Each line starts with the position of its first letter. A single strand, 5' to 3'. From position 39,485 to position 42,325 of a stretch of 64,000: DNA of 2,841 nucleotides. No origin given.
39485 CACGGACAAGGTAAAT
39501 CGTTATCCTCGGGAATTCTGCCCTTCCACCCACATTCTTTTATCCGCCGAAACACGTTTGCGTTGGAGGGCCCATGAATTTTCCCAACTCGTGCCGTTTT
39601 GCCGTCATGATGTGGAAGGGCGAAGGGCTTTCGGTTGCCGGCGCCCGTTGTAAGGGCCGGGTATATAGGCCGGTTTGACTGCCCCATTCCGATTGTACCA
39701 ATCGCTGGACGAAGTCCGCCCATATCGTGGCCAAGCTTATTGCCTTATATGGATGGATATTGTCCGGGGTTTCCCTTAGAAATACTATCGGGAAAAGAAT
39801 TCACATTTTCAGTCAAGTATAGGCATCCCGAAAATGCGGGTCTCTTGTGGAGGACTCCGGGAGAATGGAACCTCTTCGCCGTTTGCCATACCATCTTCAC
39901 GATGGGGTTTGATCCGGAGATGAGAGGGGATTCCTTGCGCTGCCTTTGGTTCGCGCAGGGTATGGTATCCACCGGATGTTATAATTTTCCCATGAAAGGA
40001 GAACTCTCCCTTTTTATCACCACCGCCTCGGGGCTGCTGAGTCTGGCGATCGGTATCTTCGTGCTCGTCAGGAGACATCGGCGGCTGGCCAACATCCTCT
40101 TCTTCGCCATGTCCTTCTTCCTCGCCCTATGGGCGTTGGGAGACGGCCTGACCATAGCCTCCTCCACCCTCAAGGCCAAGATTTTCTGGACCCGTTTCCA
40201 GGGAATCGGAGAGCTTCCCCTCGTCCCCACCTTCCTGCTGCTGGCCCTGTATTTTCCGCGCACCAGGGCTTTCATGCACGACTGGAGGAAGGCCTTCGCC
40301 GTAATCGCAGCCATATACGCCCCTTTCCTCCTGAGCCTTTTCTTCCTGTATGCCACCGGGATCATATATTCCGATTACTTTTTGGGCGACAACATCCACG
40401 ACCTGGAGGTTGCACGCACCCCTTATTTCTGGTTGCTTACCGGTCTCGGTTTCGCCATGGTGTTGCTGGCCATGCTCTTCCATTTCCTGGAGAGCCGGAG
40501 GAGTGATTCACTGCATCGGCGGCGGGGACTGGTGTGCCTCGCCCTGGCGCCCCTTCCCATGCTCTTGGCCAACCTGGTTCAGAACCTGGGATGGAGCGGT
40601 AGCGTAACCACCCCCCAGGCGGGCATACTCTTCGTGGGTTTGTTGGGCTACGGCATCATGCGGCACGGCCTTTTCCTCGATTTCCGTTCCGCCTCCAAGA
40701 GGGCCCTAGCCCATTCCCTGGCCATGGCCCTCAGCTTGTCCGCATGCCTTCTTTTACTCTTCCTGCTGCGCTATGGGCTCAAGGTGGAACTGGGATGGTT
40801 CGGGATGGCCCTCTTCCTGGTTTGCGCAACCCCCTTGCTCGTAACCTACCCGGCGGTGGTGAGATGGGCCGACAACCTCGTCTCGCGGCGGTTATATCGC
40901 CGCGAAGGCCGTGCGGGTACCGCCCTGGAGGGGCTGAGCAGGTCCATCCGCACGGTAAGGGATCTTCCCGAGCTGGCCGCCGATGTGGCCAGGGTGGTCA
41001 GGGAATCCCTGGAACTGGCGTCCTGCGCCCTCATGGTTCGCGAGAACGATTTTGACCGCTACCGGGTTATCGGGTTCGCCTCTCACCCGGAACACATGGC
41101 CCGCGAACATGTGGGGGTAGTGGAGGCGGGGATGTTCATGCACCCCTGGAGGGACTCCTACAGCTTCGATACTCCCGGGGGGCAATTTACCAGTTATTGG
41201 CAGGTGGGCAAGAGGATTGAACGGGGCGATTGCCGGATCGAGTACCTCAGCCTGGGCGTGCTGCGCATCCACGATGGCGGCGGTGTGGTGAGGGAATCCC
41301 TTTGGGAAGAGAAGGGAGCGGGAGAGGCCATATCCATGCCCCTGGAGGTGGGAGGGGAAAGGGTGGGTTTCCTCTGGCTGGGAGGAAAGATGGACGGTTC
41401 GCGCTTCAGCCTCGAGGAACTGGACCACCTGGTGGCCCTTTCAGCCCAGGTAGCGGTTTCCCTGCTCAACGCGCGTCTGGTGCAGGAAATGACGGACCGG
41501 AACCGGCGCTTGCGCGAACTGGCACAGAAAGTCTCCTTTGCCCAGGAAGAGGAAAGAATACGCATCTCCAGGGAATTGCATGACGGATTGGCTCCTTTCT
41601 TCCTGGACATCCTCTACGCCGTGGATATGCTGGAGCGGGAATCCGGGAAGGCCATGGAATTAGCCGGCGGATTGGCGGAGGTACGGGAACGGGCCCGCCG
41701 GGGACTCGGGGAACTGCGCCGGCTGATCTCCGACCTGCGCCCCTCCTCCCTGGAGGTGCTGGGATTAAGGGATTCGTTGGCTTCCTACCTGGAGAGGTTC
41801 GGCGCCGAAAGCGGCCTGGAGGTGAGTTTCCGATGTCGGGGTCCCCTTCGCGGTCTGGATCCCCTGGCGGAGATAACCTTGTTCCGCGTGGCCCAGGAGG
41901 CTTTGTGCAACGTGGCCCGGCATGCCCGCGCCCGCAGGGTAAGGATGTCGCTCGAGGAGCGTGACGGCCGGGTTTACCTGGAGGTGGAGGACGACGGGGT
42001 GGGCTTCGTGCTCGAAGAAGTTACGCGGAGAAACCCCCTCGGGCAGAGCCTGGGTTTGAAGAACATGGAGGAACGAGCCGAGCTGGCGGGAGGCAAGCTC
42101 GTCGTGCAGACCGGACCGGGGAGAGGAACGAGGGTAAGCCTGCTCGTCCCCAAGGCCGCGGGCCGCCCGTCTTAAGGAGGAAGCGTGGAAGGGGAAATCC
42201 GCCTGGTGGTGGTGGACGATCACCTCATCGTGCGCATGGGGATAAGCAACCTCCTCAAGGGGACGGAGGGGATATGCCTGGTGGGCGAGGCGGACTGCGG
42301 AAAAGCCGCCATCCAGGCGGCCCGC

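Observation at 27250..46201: Candidate cell-envelope island: the triplet is bracketed by two exo-enzymes sharing an unassigned domain and sits next to a dedicated 7TM kinase/NarL pair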

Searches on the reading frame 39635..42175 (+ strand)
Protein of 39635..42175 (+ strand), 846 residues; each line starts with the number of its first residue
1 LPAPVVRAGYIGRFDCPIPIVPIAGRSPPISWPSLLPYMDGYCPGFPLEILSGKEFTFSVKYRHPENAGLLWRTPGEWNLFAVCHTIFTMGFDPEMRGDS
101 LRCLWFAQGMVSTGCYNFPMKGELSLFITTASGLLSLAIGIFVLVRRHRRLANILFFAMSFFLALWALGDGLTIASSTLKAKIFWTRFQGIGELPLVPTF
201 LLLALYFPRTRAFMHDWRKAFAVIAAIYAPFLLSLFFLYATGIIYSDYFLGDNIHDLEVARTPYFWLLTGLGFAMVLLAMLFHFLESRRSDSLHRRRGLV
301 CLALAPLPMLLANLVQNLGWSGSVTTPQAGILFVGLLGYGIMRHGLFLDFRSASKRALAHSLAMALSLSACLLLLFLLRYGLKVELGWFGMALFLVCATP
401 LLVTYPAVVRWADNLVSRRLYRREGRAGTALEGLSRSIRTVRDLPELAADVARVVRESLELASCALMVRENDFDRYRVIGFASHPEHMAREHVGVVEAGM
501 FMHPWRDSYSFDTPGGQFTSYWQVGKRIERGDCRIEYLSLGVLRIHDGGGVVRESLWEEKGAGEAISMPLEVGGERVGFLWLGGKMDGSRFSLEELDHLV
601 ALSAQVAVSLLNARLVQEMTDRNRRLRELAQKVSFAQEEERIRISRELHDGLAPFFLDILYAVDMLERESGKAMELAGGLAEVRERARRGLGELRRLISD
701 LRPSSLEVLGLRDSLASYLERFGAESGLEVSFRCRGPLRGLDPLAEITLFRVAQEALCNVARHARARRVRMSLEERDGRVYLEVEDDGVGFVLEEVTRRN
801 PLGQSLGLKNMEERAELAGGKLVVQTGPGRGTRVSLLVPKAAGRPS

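Call 4: search_protein_families(library=pfam, proteins=[window:39635-42175:+], max_evalue=0.01)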
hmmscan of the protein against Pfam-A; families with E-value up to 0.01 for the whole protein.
window:39635-42175:+ (846 aa): 7 families
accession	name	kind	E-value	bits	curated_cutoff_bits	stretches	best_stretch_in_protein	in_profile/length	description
PF16927.11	HisKA_7TM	-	2e-18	67.5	28.6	1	130-347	3-220/224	N-terminal 7TM region of histidine kinase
PF02518.31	HATPase_c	-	3.7e-13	50.3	26.4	1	746-840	3-109/111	Histidine kinase-, DNA gyrase B-, and HSP90-like ATPase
PF07730.19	HisKA_3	-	1.4e-09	38.8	24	1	640-706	1-68/68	Histidine kinase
PF01590.32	GAF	-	5.2e-05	24.2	22.4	1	443-610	1-133/133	GAF domain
PF13581.12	HATPase_c_2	-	0.00039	20.9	27.4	1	752-797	35-85/127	Histidine kinase-like ATPase domain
PF13492.12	GAF_3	-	0.0016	19.3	27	0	561-611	79-128/129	GAF domain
PF13185.12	GAF_2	-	0.0069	17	28.6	0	560-608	86-133/136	GAF domain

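Call 51: find_homologous_proteins(query=window:39992-42172:+, max_evalue=1e-20)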
Query window:39992-42172:+ (727 aa): 48 proteins with E <= 1e-20 among 8000 candidates.
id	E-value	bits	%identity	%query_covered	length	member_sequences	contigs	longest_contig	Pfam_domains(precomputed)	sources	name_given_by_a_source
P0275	0.0e+0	1497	94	100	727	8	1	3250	PF07730.20,PF02518.32,PF16927.12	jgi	jgi:signal transduction histidine kinase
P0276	0.0e+0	1190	75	100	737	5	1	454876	PF07730.20,PF02518.32,PF16927.12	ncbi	ncbi:histidine kinase N-terminal 7TM domain-containing protein [Candidatus Solincola sp.]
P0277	0.0e+0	1161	72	100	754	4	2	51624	PF07730.20,PF02518.32,PF16927.12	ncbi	-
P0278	0.0e+0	1093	69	100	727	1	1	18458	PF13185.13,PF07730.20,PF02518.32,PF16927.12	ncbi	-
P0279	0.0e+0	1034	69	93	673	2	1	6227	PF07730.20,PF02518.32,PF16927.12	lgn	-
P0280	1.1e-264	898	58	99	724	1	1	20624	PF07730.20,PF02518.32,PF16927.12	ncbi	-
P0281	1.3e-263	895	57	99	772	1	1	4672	PF07730.20,PF02518.32,PF16927.12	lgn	-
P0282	1.6e-250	851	56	99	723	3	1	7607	PF07730.20,PF02518.32,PF16927.12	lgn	-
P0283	3.9e-247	840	56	99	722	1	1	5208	PF07730.20,PF02518.32,PF16927.12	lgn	-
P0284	3.4e-243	827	53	99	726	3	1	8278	PF13581.13,PF07730.20,PF02518.32,PF16927.12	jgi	-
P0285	1.5e-237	809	53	99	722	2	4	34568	PF07730.20,PF02518.32,PF16927.12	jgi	jgi:signal transduction histidine kinase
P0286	5.2e-235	800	53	99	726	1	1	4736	PF13581.13,PF07730.20,PF02518.32,PF16927.12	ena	-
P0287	2.6e-229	781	52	99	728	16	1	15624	PF13185.13,PF01590.33,PF07730.20,PF02518.32,PF16927.12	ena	-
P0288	2.7e-228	778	51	99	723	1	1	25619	PF07730.20,PF02518.32,PF16927.12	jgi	jgi:signal transduction histidine kinase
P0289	5.5e-228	777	51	99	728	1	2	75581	PF13185.13,PF01590.33,PF07730.20,PF02518.32,PF16927.12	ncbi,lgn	-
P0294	7.2e-222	757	50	99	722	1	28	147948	PF01590.33,PF07730.20,PF02518.32,PF13492.13,PF16927.12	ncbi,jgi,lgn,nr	ncbi:MAG: histidine kinase N-terminal 7TM domain-containing protein [Actinomycetota bacterium]|nr:hi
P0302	1.2e-211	723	50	99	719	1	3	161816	PF13185.13,PF01590.33,PF07730.20,PF02518.32,PF16927.12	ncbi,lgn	-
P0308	3.8e-205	701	49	98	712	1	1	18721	PF07730.20,PF02518.32,PF16927.12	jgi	jgi:signal transduction histidine kinase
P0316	6.9e-186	638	45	99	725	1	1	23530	PF13185.13,PF01590.33,PF07730.20,PF02518.32,PF16927.12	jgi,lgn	jgi:signal transduction histidine kinase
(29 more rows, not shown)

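Call 54: find_encoding_contigs(protein=P0308, flank=10000, max_places=2)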
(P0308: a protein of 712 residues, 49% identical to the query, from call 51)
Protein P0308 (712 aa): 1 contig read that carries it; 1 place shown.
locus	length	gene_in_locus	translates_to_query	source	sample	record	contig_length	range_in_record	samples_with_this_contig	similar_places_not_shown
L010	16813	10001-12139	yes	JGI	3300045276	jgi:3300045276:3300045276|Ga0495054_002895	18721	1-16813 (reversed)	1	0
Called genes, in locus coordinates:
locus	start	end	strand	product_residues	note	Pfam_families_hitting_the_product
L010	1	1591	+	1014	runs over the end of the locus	PF09280:XPC-binding (faint)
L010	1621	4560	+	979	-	-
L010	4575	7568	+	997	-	-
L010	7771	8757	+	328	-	PF00005:ABC_tran, PF13304:AAA_21 (faint), PF13732:DrrA1-3_C (weak)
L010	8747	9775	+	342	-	PF01061:ABC2_membrane, PF12698:ABC2_membrane_3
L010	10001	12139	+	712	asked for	PF16927:HisKA_7TM, PF07730:HisKA_3, PF02518:HATPase_c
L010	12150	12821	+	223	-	PF00072:Response_reg, PF13384:HTH_23 (faint), PF00196:GerE, PF04545:Sigma70_r4 (weak), PF08281:Sigma70_r4_2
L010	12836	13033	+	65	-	PF08840:BAAT_C (weak)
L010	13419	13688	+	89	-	-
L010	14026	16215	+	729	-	PF08486:SpoIID, PF18986:DUF5719 (weak)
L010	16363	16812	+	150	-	?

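Call 55: find_encoding_contigs(protein=P0294, flank=10000, max_places=3)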
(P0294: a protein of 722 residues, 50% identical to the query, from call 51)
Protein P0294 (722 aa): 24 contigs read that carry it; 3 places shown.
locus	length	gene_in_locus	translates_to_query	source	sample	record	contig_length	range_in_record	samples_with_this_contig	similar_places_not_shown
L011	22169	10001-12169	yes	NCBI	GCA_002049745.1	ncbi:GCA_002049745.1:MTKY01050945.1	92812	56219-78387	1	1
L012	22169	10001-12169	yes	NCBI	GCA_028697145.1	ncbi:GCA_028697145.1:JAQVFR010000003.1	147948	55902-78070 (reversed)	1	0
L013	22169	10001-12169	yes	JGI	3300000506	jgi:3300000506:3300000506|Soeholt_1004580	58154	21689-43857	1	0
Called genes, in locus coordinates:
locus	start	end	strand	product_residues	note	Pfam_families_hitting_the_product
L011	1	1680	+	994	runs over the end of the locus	-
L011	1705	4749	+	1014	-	-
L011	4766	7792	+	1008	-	-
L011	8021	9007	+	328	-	PF00005:ABC_tran, PF13304:AAA_21 (faint)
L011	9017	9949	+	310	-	PF01061:ABC2_membrane, PF12698:ABC2_membrane_3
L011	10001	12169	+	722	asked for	PF16927:HisKA_7TM, PF01590:GAF (faint), PF13492:GAF_3 (faint), PF07730:HisKA_3, PF02518:HATPase_c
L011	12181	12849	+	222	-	PF00072:Response_reg, PF00196:GerE, PF04545:Sigma70_r4 (weak), PF08281:Sigma70_r4_2 (weak), PF13384:HTH_23 (weak)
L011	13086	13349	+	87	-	-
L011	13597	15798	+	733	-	PF08486:SpoIID, PF07100:ASRT (faint), PF18986:DUF5719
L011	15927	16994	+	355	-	PF26549:Tricorn_N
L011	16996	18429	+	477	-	PF00224:PK, PF02887:PK_C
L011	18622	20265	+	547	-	PF01565:FAD_binding_4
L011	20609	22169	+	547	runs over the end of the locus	PF01565:FAD_binding_4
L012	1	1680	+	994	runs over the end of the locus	-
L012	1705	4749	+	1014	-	-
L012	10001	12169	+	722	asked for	PF16927:HisKA_7TM, PF01590:GAF (faint), PF13492:GAF_3 (faint), PF07730:HisKA_3, PF02518:HATPase_c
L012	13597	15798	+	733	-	PF08486:SpoIID, PF07100:ASRT (faint), PF18986:DUF5719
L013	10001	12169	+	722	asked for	PF16927:HisKA_7TM, PF01590:GAF (faint), PF13492:GAF_3 (faint), PF07730:HisKA_3, PF02518:HATPase_c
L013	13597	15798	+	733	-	PF08486:SpoIID, PF07100:ASRT (faint), PF18986:DUF5719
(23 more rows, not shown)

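Call 56: find_encoding_contigs(protein=P0302, flank=10000, max_places=2)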
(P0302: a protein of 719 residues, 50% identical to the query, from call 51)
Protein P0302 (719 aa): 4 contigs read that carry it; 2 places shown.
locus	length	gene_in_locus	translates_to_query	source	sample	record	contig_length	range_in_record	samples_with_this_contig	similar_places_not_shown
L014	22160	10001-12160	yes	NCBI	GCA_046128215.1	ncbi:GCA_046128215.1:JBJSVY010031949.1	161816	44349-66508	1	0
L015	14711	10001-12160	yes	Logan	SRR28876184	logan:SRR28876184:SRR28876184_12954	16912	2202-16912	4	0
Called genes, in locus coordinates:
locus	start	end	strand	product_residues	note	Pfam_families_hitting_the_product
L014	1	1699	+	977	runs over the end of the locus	-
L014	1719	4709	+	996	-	-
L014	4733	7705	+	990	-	-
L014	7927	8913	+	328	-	PF00005:ABC_tran, PF13304:AAA_21 (faint)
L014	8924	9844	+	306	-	PF01061:ABC2_membrane, PF12698:ABC2_membrane_3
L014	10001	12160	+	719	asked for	PF16927:HisKA_7TM, PF01590:GAF (faint), PF13185:GAF_2 (faint), PF07730:HisKA_3, PF02518:HATPase_c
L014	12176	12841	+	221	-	PF00072:Response_reg, PF00196:GerE, PF04545:Sigma70_r4 (weak), PF08281:Sigma70_r4_2 (weak)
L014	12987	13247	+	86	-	-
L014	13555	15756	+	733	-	PF08486:SpoIID, PF18986:DUF5719 (faint)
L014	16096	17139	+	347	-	PF26549:Tricorn_N (weak)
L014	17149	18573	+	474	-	PF00224:PK, PF02887:PK_C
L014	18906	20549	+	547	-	PF01565:FAD_binding_4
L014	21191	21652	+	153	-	PF04977:DivIC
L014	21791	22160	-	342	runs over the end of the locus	PF18915:DUF5667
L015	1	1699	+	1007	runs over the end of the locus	-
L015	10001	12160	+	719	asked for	PF16927:HisKA_7TM, PF01590:GAF (faint), PF13185:GAF_2 (faint), PF07730:HisKA_3, PF02518:HATPase_c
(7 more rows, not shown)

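Call 68: search_protein_families(library=ncbifam, proteins=[window:39992-42175:+, L011:8021-9007:+], max_evalue=0.001)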
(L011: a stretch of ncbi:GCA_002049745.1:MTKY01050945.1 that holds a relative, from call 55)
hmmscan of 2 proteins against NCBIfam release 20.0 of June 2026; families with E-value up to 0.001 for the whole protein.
window:39992-42175:+ (727 aa): 8 families
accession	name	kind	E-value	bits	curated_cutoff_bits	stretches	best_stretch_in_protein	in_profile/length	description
NF052443.1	SensHisKinMctS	equivalog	3.9e-45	154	700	1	499-724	230-451/457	two-component system sensor histidine kinase MctS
NF008649.0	PRK11644.1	equivalog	1.4e-30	106.5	408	1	475-722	250-497/499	signal transduction histidine-protein kinase/phosphatase UhpB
NF047786.1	his_kin_MadS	equivalog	5.7e-26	91.6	500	1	499-720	210-434/434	MadS family sensor histidine kinase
NF008184.0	PRK10935.1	equivalog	2.8e-22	79.1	553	1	515-722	357-560/565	nitrate/nitrite two-component system sensor histidine kinase NarQ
NF052531.1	Strep_LiaS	equivalog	4.5e-22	78.7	450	1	517-720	128-326/328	envelope stress sensor histidine kinase LiaS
NF007896.0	PRK10600.1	equivalog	5e-18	65.1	578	1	519-717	388-581/598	nitrate/nitrite two-component system sensor histidine kinase NarX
NF047322.1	HK_morpho_MacS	equivalog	3.9e-12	46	300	1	497-720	160-367/367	MacS family sensor histidine kinase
NF040691.1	MtrAB_MtrB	equivalog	0.00015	20.9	450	1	632-725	390-496/507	MtrAB system histidine kinase MtrB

L011:8021-9007:+ (328 aa): 186 families (the best 25 are shown)
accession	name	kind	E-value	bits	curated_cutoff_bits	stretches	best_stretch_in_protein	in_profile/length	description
TIGR01188.1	drrA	subfamily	3.2e-105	351.7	312.45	1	12-301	1-302/302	daunorubicin resistance ABC transporter, ATP-binding protein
NF033858.1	ABC2_perm_RbbA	equivalog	3.4e-69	233.7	1050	1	3-226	265-488/909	ribosome-associated ATPase/putative transporter RbbA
NF010060.0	PRK13537.1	equivalog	7.5e-65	218.9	521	1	3-305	14-313/314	nodulation factor ABC transporter ATP-binding protein NodI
TIGR03864.1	PQQ_ABC_ATP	hypoth_equivalog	1.9e-62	210.8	302.25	1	5-231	2-228/236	ABC transporter, ATP-binding subunit, PQQ-dependent alcohol dehydrogenase system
NF010059.0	PRK13536.1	equivalog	3.3e-56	190.5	549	1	3-304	42-340/342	nodulation factor ABC transporter ATP-binding protein NodI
TIGR03522.1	GldA_ABC_ATP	equivalog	1.9e-55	188.5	402.6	1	5-245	3-242/301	gliding motility-associated ABC transporter ATP-binding subunit GldA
TIGR01288.1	nodI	equivalog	1.5e-53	181.8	424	1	4-304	4-301/303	nodulation factor ABC transporter ATP-binding protein NodI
TIGR03740.1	galliderm_ABC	subfamily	5.6e-46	157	309.75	1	6-214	2-203/223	lantibiotic protection ABC transporter ATP-binding subunit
TIGR04520.1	ECF_ATPase_1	equivalog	1.8e-44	152.2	315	1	5-222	1-223/269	energy-coupling factor transporter ATPase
TIGR01186.1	proV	subfamily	8.7e-44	150.1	326.6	1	14-231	3-226/363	betaine/proline/choline family ABC transporter ATP-binding protein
TIGR04406.1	LPS_export_lptB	equivalog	1.1e-42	146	240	1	5-221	2-221/239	LPS export ABC transporter ATP-binding protein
TIGR03265.1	PhnT2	equivalog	2.8e-42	145.2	457.7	1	3-221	3-221/353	putative 2-aminoethylphosphonate ABC transporter ATP-binding protein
TIGR04521.1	ECF_ATPase_2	equivalog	1.8e-41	142.1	330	1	18-221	19-231/279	energy-coupling factor transporter ATPase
TIGR00968.1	3a0106s01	subfamily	4.4e-41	140.9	342.75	1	5-223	1-219/237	sulfate ABC transporter ATP-binding protein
NF043075.1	MMSYN1_0197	equivalog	9.2e-41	139.9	550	1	4-253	2-251/341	spermidine/putrescine ABC transporter ATP-binding protein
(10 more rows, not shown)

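Call 75: find_encoding_contigs(protein=P0316, flank=10000, max_places=2)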
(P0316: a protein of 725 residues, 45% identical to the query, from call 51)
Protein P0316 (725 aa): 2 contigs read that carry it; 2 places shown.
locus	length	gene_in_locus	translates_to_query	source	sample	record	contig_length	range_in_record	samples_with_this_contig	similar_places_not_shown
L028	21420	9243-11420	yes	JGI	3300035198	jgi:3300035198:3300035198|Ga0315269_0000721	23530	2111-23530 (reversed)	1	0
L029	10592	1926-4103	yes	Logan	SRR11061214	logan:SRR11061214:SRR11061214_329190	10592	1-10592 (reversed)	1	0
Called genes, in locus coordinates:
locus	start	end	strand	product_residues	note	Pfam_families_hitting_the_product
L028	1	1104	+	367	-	?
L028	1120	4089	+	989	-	-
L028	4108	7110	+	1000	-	-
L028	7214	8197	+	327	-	PF00005:ABC_tran, PF13304:AAA_21 (weak), PF13732:DrrA1-3_C (weak)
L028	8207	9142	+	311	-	PF01061:ABC2_membrane, PF12698:ABC2_membrane_3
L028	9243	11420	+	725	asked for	PF16927:HisKA_7TM, PF01590:GAF (faint), PF13185:GAF_2 (faint), PF07730:HisKA_3, PF02518:HATPase_c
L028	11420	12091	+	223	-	PF00072:Response_reg, PF00196:GerE, PF08281:Sigma70_r4_2 (weak), PF04545:Sigma70_r4 (weak)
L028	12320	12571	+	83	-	-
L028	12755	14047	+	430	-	PF03952:Enolase_N, PF00113:Enolase_C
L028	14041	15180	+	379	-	PF07676:PD40 (faint), PF26549:Tricorn_N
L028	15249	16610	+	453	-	PF00224:PK, PF02887:PK_C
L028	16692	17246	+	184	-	PF04977:DivIC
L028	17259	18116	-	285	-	PF18915:DUF5667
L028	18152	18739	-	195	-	PF07638:Sigma70_ECF, PF04542:Sigma70_r2, PF08281:Sigma70_r4_2, PF04545:Sigma70_r4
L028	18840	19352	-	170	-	-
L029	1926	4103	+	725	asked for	PF16927:HisKA_7TM, PF01590:GAF (faint), PF13185:GAF_2 (faint), PF07730:HisKA_3, PF02518:HATPase_c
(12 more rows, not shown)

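Call 98: search_protein_families(library=padloc, proteins=[window:39992-42175:+], max_evalue=0.001)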
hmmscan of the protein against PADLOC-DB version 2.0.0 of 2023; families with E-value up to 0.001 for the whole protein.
window:39992-42175:+ (727 aa): 0 families
